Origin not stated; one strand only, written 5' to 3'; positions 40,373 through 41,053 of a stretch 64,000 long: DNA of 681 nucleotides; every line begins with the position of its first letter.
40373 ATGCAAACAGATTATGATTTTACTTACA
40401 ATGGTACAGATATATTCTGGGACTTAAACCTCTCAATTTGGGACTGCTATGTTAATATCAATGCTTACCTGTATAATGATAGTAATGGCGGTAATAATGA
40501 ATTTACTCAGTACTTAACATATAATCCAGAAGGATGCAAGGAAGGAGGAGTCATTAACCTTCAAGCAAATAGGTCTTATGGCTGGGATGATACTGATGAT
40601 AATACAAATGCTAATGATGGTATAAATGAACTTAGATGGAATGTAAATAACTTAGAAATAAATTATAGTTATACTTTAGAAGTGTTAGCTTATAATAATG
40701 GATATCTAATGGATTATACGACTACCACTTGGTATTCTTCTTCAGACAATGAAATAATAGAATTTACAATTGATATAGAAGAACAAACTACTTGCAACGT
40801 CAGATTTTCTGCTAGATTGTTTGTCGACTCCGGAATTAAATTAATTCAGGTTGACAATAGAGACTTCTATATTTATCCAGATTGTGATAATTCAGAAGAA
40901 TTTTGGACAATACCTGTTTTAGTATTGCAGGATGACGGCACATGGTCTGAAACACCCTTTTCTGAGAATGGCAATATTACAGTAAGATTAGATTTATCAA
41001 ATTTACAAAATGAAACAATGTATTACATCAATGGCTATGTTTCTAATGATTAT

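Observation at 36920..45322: About 22 tandem copies of an unrecognised ~120-aa two-cysteine module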

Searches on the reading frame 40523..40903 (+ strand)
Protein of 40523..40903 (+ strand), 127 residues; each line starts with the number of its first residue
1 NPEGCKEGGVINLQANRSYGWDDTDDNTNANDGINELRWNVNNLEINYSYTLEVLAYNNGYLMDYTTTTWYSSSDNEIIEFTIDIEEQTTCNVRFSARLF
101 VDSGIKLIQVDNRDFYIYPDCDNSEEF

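Call 32: predict_structure(alignment_id=A6)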
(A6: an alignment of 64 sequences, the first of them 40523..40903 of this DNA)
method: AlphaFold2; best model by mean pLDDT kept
length: 127 residues; sequences in the alignment: 64
mean_pLDDT: 88.4   pTM: 0.81
mean pLDDT of the five models: 88.4, 87.2, 86.5, 86.2, 85.3
residues with pLDDT >= 90: 86; 70-90: 28; 50-70: 7; < 50: 6
segments of 3 or more residues with pLDDT < 50: 1-3, 125-127
pLDDT, mean of each block of 10 residues (from residue 1): 64 92 82 93 95 96 96 97 87 95 93 92 59
secondary structure, 60 per line:
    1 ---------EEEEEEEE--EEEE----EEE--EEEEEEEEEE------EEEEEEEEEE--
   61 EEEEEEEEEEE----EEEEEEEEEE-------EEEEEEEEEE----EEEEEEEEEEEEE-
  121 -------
elements in order: E10-17 E20-23 E28-30 E33-42 E49-58 E61-71 E76-85 E93-102 E107-119

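Call 35: fold_search(model_id=the predicted structure, library=pdb)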
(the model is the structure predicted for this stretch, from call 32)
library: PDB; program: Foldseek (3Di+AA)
matches with E <= 10: 1838; with E <= 0.001: 43
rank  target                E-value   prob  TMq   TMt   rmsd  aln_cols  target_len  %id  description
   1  3idu_A                5.7e-05  1.00  0.51  0.55   4.6       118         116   14  Crystal Structure of the CARDB domain of the PF1109 protein in complex with di-metal ions from Pyrococcus furiosus, No (released 2009-08-04)
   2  3idu_B                7.8e-05  1.00  0.50  0.56   5.2       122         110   15  Crystal Structure of the CARDB domain of the PF1109 protein in complex with di-metal ions from Pyrococcus furiosus, No (released 2009-08-04)
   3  2jhz_A                9.2e-05  1.00  0.61  0.57   3.9       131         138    8  CRYSTAL STRUCTURE OF RHOGDI E155S, E157S MUTANT (released 2007-05-08)
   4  1ft0_A                9.7e-05  1.00  0.64  0.64   3.9       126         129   10  CRYSTAL STRUCTURE OF TRUNCATED HUMAN RHOGDI K113A MUTANT (released 2001-05-02)
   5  2kl6_MODEL_1_A        9.7e-05  1.00  0.46  0.53   5.1       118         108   14  Solution NMR structure of the CARDB domain of PF1109 from Pyrococcus furiosus. Northeast Structural Genomics C (released 2009-08-25)
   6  2jhx_A                1.1e-04  1.00  0.59  0.55   4.1       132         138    8  CRYSTAL STRUCTURE OF RHOGDI E155H, E157H MUTANT (released 2007-05-08)
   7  5hno_C                2.0e-04  1.00  0.56  0.45   5.4       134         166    8  The structure of the kdo-capped saccharide binding subunit of the O-12 specific ABC transporter, Wzt (released 2016-03-09)
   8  5ml6                  2.2e-04  1.00  0.48  0.43   5.8       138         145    9  The crystal structure of PDE6D in complex to inhibitor-8 (released 2017-02-01)
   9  7qjk_CCC              2.4e-04  1.00  0.49  0.44   5.7       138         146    9  Crystal structure of PDE6D in complex with Compound-2 (released 2022-01-26)
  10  9n9j_5                2.4e-04  1.00  0.48  0.45  18.6       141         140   13  Structure of a GRP94 folding intermediate engaged with a CCDC134- and FKBP11-bound secretory translocon (released 2025-11-19)
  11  5e80_A                2.5e-04  1.00  0.50  0.45   5.3       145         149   12  The crystal structure of PDEd in complex with inhibitor-2a (released 2016-05-04)
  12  8dl0_C                2.5e-04  1.00  0.52  0.21   6.1       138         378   11  CryoEM structure of the nucleotide-free and open channel A.aeolicus WzmWzt transporter (released 2022-09-21)
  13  7qjk_AAA              2.7e-04  1.00  0.49  0.44   5.5       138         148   10  Crystal structure of PDE6D in complex with Compound-2 (released 2022-01-26)
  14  5x72                  2.7e-04  1.00  0.49  0.43   5.5       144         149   10  The crystal Structure PDE delta in complex with (rac)-p9 (released 2017-10-04)
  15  5x74                  2.8e-04  1.00  0.49  0.44   5.3       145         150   12  The crystal Structure PDE delta in complex with compound (R, R)-1g (released 2017-10-04)
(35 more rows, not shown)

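Call 36: search_protein_families(library=pfam, alignment_id=A6, max_evalue=10)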
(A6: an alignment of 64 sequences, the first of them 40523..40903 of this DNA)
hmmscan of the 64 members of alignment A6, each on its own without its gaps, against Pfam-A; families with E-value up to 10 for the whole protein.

A. member 1, window:40523-40903:+ (127 aa): 2 families
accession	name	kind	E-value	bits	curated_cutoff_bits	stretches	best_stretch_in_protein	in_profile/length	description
PF14467.12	DUF4426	-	0.042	14.3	25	1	46-102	65-121/121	Domain of unknown function (DUF4426)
PF00041.27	fn3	-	0.11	13.2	25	1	34-61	47-73/84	Fibronectin type III domain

B. families by the number of members that match (of 64 scanned): 26 families (the first 25 are shown)
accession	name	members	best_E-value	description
PF13850.11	ERGIC_N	2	0.11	Endoplasmic Reticulum-Golgi Intermediate Compartment (ERGIC)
PF11687.14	DUF3284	1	0.0066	Domain of unknown function (DUF3284)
PF00840.27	Glyco_hydro_7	1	0.015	Glycosyl hydrolase family 7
PF14725.11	DUF4466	1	0.019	Domain of unknown function (DUF4466)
PF24911.1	YfjL_C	1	0.033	YfjL-like C-terminal domain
PF21955.1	CarG-like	1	0.04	Carbapenem resistance protein CarG-like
PF14467.12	DUF4426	1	0.042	Domain of unknown function (DUF4426)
PF03145.22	Sina_TRAF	1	0.058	Sina, TRAF-like domain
PF08481.16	GBS_Bsp-like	1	0.069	GBS Bsp-like repeat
PF02761.20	Cbl_N2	1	0.08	CBL proto-oncogene N-terminus, EF hand-like domain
PF00041.27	fn3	1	0.11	Fibronectin type III domain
PF17210.9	SdrD_B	1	0.11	SdrD B-like domain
PF08563.16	P53_TAD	1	0.11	P53 transactivation motif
PF05907.18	CXXC_Zn-b_euk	1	0.12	CXXC motif containing zinc binding protein, eukaryotic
PF10342.15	Kre9_KNH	1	0.13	Kre9/KNH-like N-terminal Ig-like domain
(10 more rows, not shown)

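Call 37: search_protein_representatives(alignment_id=A6)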
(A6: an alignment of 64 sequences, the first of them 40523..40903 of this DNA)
Query: 64 sequences, 127 profile positions. Proteins with E-value up to 0.001 (for the whole library): 244; up to 1e-10: 83; up to 1e-30: 25. The best 150 are listed.
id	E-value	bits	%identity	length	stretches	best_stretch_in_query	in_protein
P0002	0.0e+00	1475.2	-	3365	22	2-126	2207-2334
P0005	1.1e-136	465.2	-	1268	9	2-127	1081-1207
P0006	5.0e-130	443.7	-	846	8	2-125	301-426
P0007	4.8e-93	324.1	-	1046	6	2-126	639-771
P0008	5.5e-75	265.8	-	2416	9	30-125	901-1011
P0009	6.1e-70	249.5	-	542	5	2-126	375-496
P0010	2.1e-64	231.6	-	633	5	3-126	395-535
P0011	3.9e-64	230.7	-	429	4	3-126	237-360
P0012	1.2e-62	225.9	-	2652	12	5-125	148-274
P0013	4.1e-57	208.0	-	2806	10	22-125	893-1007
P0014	2.6e-49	182.8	-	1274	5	28-124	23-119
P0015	2.5e-48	179.6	-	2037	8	30-125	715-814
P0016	8.4e-45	168.2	-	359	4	2-124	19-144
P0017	5.1e-44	165.7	-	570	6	2-111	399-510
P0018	8.0e-42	158.6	-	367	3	3-126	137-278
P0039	9.7e-24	100.1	-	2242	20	5-56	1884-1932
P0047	1.3e-19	86.8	-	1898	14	22-96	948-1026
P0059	1.7e-15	73.5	-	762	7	21-60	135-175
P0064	5.9e-14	68.5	-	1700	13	19-98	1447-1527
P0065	1.2e-13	67.5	-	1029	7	26-97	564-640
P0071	6.3e-13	65.2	-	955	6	16-74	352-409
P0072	7.1e-13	65.0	-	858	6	23-65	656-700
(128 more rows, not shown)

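Call 41: search_protein_families(library=pfam, proteins=[P0005, P0007, P0008, P0012, P0015], max_evalue=0.01)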
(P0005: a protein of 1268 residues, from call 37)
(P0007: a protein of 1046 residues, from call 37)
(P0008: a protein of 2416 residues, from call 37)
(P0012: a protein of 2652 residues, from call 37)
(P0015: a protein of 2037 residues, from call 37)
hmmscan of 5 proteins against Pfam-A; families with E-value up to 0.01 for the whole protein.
P0005 (1268 aa): 1 family
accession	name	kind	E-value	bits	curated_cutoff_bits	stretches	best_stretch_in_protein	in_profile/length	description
PF00932.25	LTD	-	8.9e-11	42.6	34.3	1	56-114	6-70/109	Lamin Tail Domain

P0007 (1046 aa): 6 families
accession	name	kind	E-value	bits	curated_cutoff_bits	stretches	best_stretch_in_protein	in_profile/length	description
PF25390.1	WD40_RLD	-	1.1e-29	104.4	150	1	914-1039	195-317/363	RCC1-like domain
PF00415.24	RCC1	-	1.5e-25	89.9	21.7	2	932-982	1-50/50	Regulator of chromosome condensation (RCC1) repeat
PF13540.12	RCC1_2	-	2.1e-25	88.3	22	3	919-945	4-30/30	Regulator of chromosome condensation (RCC1) repeat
PF00932.25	LTD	-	1.2e-07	32.5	34.3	1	14-79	5-70/109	Lamin Tail Domain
PF25384.1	Alsin_RLD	-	4.8e-05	23.3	100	0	968-1035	276-346/405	Alsin RCC1-like domain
PF19190.6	BACON_2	-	0.0027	18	25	0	206-231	17-43/94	Viral BACON domain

P0008 (2416 aa): 3 families
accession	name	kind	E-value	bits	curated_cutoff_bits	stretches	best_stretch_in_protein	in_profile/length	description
PF13458.12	Peripla_BP_6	-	6.8e-29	102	31.7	1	503-785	2-285/343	Periplasmic binding protein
PF01094.35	ANF_receptor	-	1.6e-26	93.7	25.4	1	525-839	5-350/353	Receptor family ligand binding region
PF00057.23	Ldl_recept_a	-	3.1e-07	30.9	24.1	2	1858-1885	8-35/37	Low-density lipoprotein receptor domain class A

P0012 (2652 aa): 2 families
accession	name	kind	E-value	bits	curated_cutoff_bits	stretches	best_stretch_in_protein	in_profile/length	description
PF12999.12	PRKCSH-like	-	2.3e-09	37.7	34.9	1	1278-1359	27-112/176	Glucosidase II beta subunit-like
PF00057.23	Ldl_recept_a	-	0.00017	22.2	24.1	1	1330-1357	7-34/37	Low-density lipoprotein receptor domain class A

P0015 (2037 aa): 1 family
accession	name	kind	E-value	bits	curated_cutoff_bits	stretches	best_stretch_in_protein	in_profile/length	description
PF00057.23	Ldl_recept_a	-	2.8e-06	27.9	24.1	1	1274-1304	6-36/37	Low-density lipoprotein receptor domain class A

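Call 48: search_protein_families(library=pfam, proteins=[P0039, P0047, P0064, P0059, P0065, P0071, P0072], max_evalue=0.01)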
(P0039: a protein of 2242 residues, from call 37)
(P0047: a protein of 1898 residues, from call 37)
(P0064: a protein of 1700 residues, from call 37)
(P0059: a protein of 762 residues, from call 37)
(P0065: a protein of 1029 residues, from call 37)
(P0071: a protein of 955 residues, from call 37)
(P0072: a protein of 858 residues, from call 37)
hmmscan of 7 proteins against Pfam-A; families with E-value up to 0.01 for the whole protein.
P0039 (2242 aa): 8 families
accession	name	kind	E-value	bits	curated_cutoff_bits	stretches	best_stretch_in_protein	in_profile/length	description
PF00041.27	fn3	-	1.7e-112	368.3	25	14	1965-2034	10-72/84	Fibronectin type III domain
PF16656.11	Pur_ac_phosph_N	-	5.6e-60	200.4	30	0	1968-2033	12-83/93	Purple acid Phosphatase, N-terminal domain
PF21466.3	GH101_dom-5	-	2e-40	138.4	27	0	68-107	22-63/145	Endo-alpha-N-acetylgalactosaminidase, domain 5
PF24063.1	DUF7363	-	2.4e-35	121.8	28.3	0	908-965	31-88/107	Domain of unknown function (DUF7363)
PF19716.4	DUF6211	-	3.4e-32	111.2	25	0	37-85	29-77/92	Family of unknown function (DUF6211)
PF25059.1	FN3_DSCAM-DSCAML_C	-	3.7e-29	101.3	39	0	2003-2033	37-67/89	DSCAM/DSCAML C-terminal Fn3-like domain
PF09294.16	Interfer-bind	-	2.8e-16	60.1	21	0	1999-2038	53-91/104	Interferon-alpha/beta receptor, fibronectin type III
PF10179.15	NDNF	-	2.1e-06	28.2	27.3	0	1975-2029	57-107/127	Neuron-derived neurotrophic factor, first Fn(III) domain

P0047 (1898 aa): 12 families
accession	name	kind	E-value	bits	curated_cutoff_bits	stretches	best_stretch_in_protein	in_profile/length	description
PF00041.27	fn3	-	1.1e-38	131.7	25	0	861-900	45-83/84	Fibronectin type III domain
PF16656.11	Pur_ac_phosph_N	-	1.2e-33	116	30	3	800-901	7-93/93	Purple acid Phosphatase, N-terminal domain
PF16974.11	NAR2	-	3.7e-32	111.3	26.6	0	1546-1588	87-131/142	High-affinity nitrate transporter accessory, Ig-like domain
PF25059.1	FN3_DSCAM-DSCAML_C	-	2.7e-27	95.3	39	0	863-902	42-80/89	DSCAM/DSCAML C-terminal Fn3-like domain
PF13715.12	CarbopepD_reg_2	-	4.5e-09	36.6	32.2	1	30-92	1-63/88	CarboxypepD_reg-like domain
PF07603.17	Lcl_C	-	1.4e-08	35.4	34.9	1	1810-1895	20-116/117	Lcl C-terminal domain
PF17964.7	Big_10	-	2.2e-08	34.9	22.9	0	1653-1698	45-90/164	Bacterial Ig domain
PF24489.1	Ig_J_second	-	5.1e-05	23.7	27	0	469-520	52-99/105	Tip attachment protein J second Ig-like domain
PF23376.1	Fn3_VIN3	-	0.0003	21.7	33.9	0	474-509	60-95/99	VIN3-like, fibronectin type-III domain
PF10179.15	NDNF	-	0.00061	20.3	27.3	0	478-501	93-117/127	Neuron-derived neurotrophic factor, first Fn(III) domain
PF11278.13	DUF3079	-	0.00071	19.8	27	0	1429-1449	14-34/51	Protein of unknown function (DUF3079)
PF17546.7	Defb50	-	0.00072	19.9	27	0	780-808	4-32/50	Beta defensin 50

P0064 (1700 aa): 9 families
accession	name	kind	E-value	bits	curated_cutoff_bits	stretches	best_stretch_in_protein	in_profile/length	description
PF00041.27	fn3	-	1.4e-42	144.2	25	1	1359-1397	47-78/84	Fibronectin type III domain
PF16656.11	Pur_ac_phosph_N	-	7.7e-31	107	30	0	1349-1403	42-93/93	Purple acid Phosphatase, N-terminal domain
PF25059.1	FN3_DSCAM-DSCAML_C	-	2.6e-24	85.8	39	0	1368-1404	45-80/89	DSCAM/DSCAML C-terminal Fn3-like domain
PF16974.11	NAR2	-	3.7e-23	82.1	26.6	0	493-517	101-127/142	High-affinity nitrate transporter accessory, Ig-like domain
PF17964.7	Big_10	-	2.4e-07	31.6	22.9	0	1178-1230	48-97/164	Bacterial Ig domain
PF07603.17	Lcl_C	-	1.4e-05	25.8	34.9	1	1558-1680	25-106/117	Lcl C-terminal domain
PF10179.15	NDNF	-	7.1e-05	23.3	27.3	0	1355-1401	78-123/127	Neuron-derived neurotrophic factor, first Fn(III) domain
PF13553.12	FIIND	-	0.0006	19.9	25.8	0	1068-1087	12-31/131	Function to find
PF19148.5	DUF5830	-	0.005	17.2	26.8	0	974-995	75-96/114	Family of unknown function (DUF5830)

P0059 (762 aa): 14 families
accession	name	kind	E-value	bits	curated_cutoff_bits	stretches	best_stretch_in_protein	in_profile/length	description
PF00041.27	fn3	-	2.7e-104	342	25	8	289-371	2-81/84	Fibronectin type III domain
PF25059.1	FN3_DSCAM-DSCAML_C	-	2.2e-30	105.3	39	0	54-89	39-74/89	DSCAM/DSCAML C-terminal Fn3-like domain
PF16656.11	Pur_ac_phosph_N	-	6.2e-20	72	30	0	96-180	7-84/93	Purple acid Phosphatase, N-terminal domain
PF19433.5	NDNF_C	-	3e-17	63.1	26.5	0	610-643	127-160/175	Neuron-derived Neurotrophic Factor C-terminal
PF09294.16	Interfer-bind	-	7e-16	58.8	21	0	415-461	48-96/104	Interferon-alpha/beta receptor, fibronectin type III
PF21466.3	GH101_dom-5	-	1.3e-13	51.5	27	0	414-454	28-68/145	Endo-alpha-N-acetylgalactosaminidase, domain 5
PF24058.1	DUF7359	-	1.3e-09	38.3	27.5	0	132-183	67-118/123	Domain of unknown function (DUF7359)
PF02018.23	CBM_4_9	-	6.5e-08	33.5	25.9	0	141-177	42-76/136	Carbohydrate binding domain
PF10179.15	NDNF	-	1.7e-07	31.8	27.3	0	57-82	86-111/127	Neuron-derived neurotrophic factor, first Fn(III) domain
PF23608.1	Ig_ILCR1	-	3.4e-07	30.8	27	0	611-642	59-90/114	ILCR1 Ig-like domain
PF18393.6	MotY_N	-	8.5e-06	26.4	26.3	0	9-85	43-119/146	MotY N-terminal domain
PF16794.11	fn3_4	-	8.8e-06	26.1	27.1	0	610-639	61-90/103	Fibronectin-III type domain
PF24489.1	Ig_J_second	-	0.00073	20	27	0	155-179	58-84/105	Tip attachment protein J second Ig-like domain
PF14741.12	GH114_assoc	-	0.00087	19.9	22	0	296-329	22-55/126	N-terminal glycosyl-hydrolase-114-associated domain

P0065 (1029 aa): 6 families
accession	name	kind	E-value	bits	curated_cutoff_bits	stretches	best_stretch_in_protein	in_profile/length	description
PF00041.27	fn3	-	2.2e-28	98.7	25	3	331-411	10-79/84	Fibronectin type III domain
PF16974.11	NAR2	-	3.3e-20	72.5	26.6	0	378-415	91-130/142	High-affinity nitrate transporter accessory, Ig-like domain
PF25059.1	FN3_DSCAM-DSCAML_C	-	2.1e-18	66.9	39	0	566-612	37-81/89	DSCAM/DSCAML C-terminal Fn3-like domain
PF16656.11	Pur_ac_phosph_N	-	6.1e-15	56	30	0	84-122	58-93/93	Purple acid Phosphatase, N-terminal domain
PF10179.15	NDNF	-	1.7e-06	28.5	27.3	0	383-403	92-112/127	Neuron-derived neurotrophic factor, first Fn(III) domain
PF15872.10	SRTM1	-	0.00021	21.8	27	0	419-467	55-102/103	Serine-rich and transmembrane domain-containing protein 1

P0071 (955 aa): 6 families
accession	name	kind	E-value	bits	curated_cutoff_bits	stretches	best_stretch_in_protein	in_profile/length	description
PF00041.27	fn3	-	3.2e-24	85.4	25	3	354-399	36-75/84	Fibronectin type III domain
PF25059.1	FN3_DSCAM-DSCAML_C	-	1.1e-16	61.4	39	0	237-313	13-84/89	DSCAM/DSCAML C-terminal Fn3-like domain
PF16656.11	Pur_ac_phosph_N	-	1.8e-15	57.7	30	0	359-408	46-93/93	Purple acid Phosphatase, N-terminal domain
PF16974.11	NAR2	-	2e-12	47.3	26.6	0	466-507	87-130/142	High-affinity nitrate transporter accessory, Ig-like domain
PF10179.15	NDNF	-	2.8e-10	40.8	27.3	0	160-197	77-112/127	Neuron-derived neurotrophic factor, first Fn(III) domain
PF17964.7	Big_10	-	1e-06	29.5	22.9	0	793-849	47-99/164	Bacterial Ig domain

P0072 (858 aa): 15 families
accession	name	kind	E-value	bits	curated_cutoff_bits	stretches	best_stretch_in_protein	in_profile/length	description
PF00041.27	fn3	-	4.6e-75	248.3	25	7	327-410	2-82/84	Fibronectin type III domain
PF24421.1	Ig_J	-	1.3e-19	70.7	29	2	344-415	30-103/104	Tip attachment protein J, Ig-like domain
PF01161.25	PBP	-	1.2e-15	58.5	24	1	726-849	2-135/135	Phosphatidylethanolamine-binding protein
PF25523.1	Ig_RIMBP2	-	1.6e-15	57.4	27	0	133-162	2-31/105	RIMBP2-like, immunoglobulin-like domain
PF25059.1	FN3_DSCAM-DSCAML_C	-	3.1e-12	47.1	39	0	451-506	23-77/89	DSCAM/DSCAML C-terminal Fn3-like domain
PF18611.7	IL3Ra_N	-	1.8e-11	44.2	26.1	0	342-396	11-66/78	IL-3 receptor alpha chain N-terminal domain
PF23608.1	Ig_ILCR1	-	2.6e-07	31.1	27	0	368-399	57-88/114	ILCR1 Ig-like domain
PF17789.7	MG4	-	1.2e-06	29.1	24.7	0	387-454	13-72/95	Macroglobulin domain MG4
PF20943.3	DUF4785_3rd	-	3.3e-06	27.6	24.5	0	252-320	33-103/106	Domain of unknown function (DUF4785) C-terminal domain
PF19743.5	ASTN1_2_fn3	-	4.9e-06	27.3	24.3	0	478-507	91-120/123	ASTN1/2 Fn3 domain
PF17962.7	bMG6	-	2.3e-05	25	23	0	474-510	4-40/112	Bacterial macroglobulin domain 6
PF16656.11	Pur_ac_phosph_N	-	6.4e-05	23.9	30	0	427-503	4-89/93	Purple acid Phosphatase, N-terminal domain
PF21536.4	BTB_KLHL33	-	0.0009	19.5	27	0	632-649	33-50/63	Kelch-like protein 33-like, BTB/POZ domain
PF05851.16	Lentivirus_VIF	-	0.0018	17.7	25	0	226-269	192-235/251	Lentivirus virion infectivity factor (VIF)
PF25300.1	Fn3_Dep-1_3rd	-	0.0089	16.3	26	0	245-315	12-85/85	Dep-1 third Fn3-like domain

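Call 49: fold_search(model_id=the predicted structure, library=viral)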
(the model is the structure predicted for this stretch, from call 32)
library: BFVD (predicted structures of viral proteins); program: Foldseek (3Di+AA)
matches with E <= 10: 1593; with E <= 0.001: 7
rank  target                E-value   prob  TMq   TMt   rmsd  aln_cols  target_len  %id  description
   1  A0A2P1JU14            1.2e-04  1.00  0.57  0.55   5.3       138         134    9  Uncharacterized protein [Anoxybacillus phage A403]
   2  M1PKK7                2.2e-04  1.00  0.58  0.53   4.0       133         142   12  (no name in the UniProt tables at hand)
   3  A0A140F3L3            2.3e-04  1.00  0.45  0.16   5.2       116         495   10  Uncharacterized protein [Pyrobaculum filamentous virus 1]
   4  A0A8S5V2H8            2.9e-04  1.00  0.31  0.23  18.1       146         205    9  Uncharacterized protein [CrAss-like virus sp. ctelJ1]
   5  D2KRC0                4.0e-04  1.00  0.49  0.14   6.8       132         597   15  (no name in the UniProt tables at hand)
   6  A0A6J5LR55            4.7e-04  1.00  0.49  0.18   5.9       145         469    8  Concanavalin A-like lectin/glucanases superfamily [uncultured Caudovirales phage]
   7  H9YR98                8.4e-04  1.00  0.39  0.29   7.3       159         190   13  (no name in the UniProt tables at hand)
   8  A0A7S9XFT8            1.0e-03  1.00  0.56  0.36   6.0       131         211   11  Uncharacterized protein [Virus NIOZ-UU159]
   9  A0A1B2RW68            1.2e-03  1.00  0.42  0.46   4.7       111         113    9  Uncharacterized protein [Lymphocystis disease virus 3]
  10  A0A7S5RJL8            1.5e-03  1.00  0.50  0.37   6.3       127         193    9  (no name in the UniProt tables at hand)
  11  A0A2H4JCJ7            1.5e-03  1.00  0.41  0.39   6.6       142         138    8  Uncharacterized protein [uncultured Caudovirales phage]
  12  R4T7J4                1.7e-03  1.00  0.39  0.22   7.9       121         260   12  (no name in the UniProt tables at hand)
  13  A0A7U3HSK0            1.8e-03  1.00  0.60  0.47   5.5       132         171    7  (no name in the UniProt tables at hand)
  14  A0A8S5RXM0            1.8e-03  1.00  0.49  0.25   7.3       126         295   10  Ig-like domain protein [Siphoviridae sp. ctEJG5]
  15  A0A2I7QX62            1.8e-03  1.00  0.38  0.43   5.4        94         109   12  (no name in the UniProt tables at hand)
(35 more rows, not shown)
